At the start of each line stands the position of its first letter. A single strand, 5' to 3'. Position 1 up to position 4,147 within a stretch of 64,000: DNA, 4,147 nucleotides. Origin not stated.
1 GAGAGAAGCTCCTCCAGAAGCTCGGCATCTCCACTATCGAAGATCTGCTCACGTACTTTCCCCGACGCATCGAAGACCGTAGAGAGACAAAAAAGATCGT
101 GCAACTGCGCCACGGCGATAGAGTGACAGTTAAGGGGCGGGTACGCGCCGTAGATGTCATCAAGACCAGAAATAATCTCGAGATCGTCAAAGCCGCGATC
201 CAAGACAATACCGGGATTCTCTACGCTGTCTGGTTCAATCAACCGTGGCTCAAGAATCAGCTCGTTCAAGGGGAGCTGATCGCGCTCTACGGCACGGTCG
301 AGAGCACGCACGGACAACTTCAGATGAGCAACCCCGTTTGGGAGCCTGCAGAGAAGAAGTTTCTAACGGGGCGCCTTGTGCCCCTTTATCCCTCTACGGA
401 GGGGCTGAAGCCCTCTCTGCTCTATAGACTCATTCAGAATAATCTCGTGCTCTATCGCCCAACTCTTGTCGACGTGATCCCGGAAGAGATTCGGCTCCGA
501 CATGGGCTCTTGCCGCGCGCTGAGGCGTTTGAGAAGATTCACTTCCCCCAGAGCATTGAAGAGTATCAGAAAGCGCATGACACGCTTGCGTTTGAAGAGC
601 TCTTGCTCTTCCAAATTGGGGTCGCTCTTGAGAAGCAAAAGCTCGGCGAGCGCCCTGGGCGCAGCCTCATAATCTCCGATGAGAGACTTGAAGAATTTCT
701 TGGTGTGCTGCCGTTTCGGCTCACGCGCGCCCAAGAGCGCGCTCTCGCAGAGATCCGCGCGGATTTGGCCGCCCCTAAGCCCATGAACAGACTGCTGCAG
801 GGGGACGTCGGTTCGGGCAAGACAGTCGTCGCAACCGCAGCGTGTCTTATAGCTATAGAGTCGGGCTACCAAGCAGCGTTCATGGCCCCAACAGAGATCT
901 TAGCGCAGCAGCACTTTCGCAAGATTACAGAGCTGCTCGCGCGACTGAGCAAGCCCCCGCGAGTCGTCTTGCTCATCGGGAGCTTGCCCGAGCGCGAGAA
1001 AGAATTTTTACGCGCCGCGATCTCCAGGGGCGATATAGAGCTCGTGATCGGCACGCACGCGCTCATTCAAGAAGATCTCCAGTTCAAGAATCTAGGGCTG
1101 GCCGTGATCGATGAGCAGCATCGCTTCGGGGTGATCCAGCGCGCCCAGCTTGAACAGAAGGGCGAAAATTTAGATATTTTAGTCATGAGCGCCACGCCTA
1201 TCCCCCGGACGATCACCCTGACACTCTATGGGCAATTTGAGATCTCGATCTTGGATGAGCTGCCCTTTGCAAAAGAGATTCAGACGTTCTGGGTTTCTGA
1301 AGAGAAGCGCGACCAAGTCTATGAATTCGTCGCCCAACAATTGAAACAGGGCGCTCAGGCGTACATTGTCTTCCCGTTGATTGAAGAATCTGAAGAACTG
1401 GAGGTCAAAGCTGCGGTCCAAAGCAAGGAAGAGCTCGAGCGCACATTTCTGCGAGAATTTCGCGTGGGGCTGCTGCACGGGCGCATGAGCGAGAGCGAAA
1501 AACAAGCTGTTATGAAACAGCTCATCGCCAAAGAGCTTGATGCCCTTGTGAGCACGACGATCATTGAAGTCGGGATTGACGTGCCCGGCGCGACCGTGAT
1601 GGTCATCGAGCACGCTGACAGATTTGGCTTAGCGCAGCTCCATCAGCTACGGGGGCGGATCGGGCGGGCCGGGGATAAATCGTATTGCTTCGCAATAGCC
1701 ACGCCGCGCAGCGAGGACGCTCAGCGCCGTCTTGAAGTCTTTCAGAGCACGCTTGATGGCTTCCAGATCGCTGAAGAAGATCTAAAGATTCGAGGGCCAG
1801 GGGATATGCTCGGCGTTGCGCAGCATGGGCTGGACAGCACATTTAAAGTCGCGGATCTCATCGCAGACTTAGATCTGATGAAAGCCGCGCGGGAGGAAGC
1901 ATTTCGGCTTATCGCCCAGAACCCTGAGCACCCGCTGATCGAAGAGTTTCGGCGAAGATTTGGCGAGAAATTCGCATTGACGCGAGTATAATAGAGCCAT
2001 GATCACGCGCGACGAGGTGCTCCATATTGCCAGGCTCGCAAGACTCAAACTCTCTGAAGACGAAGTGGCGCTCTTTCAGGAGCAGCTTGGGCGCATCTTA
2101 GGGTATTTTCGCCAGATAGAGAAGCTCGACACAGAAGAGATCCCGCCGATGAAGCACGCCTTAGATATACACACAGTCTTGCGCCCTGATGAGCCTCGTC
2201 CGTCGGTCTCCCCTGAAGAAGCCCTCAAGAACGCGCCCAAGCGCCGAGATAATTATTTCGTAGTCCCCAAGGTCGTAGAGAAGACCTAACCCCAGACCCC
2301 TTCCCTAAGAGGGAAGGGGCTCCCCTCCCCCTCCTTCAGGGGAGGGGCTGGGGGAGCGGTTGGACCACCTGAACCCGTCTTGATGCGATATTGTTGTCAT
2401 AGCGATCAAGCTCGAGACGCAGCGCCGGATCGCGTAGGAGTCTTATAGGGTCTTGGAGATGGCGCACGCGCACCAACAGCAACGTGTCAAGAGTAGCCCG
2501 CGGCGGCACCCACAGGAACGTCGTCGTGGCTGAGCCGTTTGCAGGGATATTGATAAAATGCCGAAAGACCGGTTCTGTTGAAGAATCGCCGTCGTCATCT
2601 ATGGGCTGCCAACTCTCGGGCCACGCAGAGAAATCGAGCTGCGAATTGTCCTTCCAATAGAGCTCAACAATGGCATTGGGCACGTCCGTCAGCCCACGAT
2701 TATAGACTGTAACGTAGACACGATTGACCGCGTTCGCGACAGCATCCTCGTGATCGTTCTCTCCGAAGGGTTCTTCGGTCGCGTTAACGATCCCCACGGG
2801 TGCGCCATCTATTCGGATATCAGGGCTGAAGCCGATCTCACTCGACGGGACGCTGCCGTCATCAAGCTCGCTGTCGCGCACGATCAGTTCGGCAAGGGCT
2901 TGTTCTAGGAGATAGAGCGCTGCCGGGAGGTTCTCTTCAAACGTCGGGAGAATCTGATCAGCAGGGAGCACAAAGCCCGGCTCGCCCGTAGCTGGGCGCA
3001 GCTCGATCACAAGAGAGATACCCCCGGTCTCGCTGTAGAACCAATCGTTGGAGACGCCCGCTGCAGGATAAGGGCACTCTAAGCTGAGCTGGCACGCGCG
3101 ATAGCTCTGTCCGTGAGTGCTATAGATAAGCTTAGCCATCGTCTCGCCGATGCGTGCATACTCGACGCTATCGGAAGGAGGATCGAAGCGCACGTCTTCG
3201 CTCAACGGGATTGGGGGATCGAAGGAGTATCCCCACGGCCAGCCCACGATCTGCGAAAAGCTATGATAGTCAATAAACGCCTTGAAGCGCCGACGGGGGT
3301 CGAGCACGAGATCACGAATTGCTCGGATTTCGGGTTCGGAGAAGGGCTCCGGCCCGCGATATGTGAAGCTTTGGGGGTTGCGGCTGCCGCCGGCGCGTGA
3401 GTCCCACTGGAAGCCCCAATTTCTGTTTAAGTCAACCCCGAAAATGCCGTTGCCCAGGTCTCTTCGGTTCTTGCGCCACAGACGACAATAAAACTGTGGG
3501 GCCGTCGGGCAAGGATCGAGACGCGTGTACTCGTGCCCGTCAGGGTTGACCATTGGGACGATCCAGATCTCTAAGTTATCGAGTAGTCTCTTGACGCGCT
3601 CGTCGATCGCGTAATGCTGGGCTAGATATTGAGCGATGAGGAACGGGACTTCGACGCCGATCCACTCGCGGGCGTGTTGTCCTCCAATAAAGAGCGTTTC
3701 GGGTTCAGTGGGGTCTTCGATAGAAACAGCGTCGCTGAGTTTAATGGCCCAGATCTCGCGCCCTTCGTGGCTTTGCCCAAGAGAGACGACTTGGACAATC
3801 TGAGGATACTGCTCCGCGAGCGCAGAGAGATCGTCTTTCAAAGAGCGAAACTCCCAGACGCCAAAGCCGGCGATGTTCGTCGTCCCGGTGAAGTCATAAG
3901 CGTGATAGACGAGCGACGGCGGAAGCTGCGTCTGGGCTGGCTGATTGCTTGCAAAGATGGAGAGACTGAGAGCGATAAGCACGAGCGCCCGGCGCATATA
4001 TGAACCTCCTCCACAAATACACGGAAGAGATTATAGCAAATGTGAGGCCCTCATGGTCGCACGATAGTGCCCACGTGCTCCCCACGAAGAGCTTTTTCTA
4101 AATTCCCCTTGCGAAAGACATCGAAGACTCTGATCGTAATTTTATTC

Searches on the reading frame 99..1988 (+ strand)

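Call 34: search_protein_families(library=pfam, proteins=[window:99-1988:+], max_evalue=0.00001)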
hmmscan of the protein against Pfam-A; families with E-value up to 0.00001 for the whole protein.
window:99-1988:+ (630 aa): 6 families
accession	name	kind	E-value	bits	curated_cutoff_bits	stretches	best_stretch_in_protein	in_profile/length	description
PF00270.35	DEAD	-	3.4e-23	82.7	26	1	209-372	1-164/167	DEAD/DEAH box helicase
PF00271.37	Helicase_C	-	2.9e-19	69.8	23.5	1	414-525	11-110/110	Helicase conserved C-terminal domain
PF17191.10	RecG_wedge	-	1.1e-15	58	23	1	2-116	46-159/162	RecG wedge domain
PF19833.4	RecG_dom3_C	-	1.8e-14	54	26.8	1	551-614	1-64/87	ATP-dependent DNA helicase RecG, domain 3, C-terminal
PF04851.21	ResIII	-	1.6e-10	41.5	22.5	1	207-367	3-162/164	Type III restriction enzyme, res subunit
PF01336.31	tRNA_anti-codon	-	8.1e-10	38.9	27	1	9-83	1-74/75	OB-fold nucleic acid binding domain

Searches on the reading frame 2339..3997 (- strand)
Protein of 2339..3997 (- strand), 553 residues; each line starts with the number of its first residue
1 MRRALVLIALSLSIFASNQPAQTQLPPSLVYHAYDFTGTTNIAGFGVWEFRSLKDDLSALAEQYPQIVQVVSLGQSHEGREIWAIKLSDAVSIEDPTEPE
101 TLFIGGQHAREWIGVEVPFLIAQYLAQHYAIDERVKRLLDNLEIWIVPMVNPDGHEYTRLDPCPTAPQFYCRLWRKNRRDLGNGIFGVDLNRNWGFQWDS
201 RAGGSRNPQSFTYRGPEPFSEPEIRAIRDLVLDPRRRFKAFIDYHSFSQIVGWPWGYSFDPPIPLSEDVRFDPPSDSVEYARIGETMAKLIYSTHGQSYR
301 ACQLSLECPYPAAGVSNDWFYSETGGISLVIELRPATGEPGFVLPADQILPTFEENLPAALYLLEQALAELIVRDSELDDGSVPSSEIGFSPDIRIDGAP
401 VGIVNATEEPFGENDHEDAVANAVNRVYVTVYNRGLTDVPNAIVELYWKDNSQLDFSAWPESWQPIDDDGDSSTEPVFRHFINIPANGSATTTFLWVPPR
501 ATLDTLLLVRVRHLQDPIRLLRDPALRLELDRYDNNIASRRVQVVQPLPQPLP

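Call 34: search_protein_families(library=pfam, proteins=[window:2339-3997:-], max_evalue=0.00001)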
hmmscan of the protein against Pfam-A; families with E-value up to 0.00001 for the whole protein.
window:2339-3997:- (553 aa): 1 family
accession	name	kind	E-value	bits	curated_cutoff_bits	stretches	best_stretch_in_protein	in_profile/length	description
PF00246.29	Peptidase_M14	-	1.3e-82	278.1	21.6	1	56-358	4-285/286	Zinc carboxypeptidase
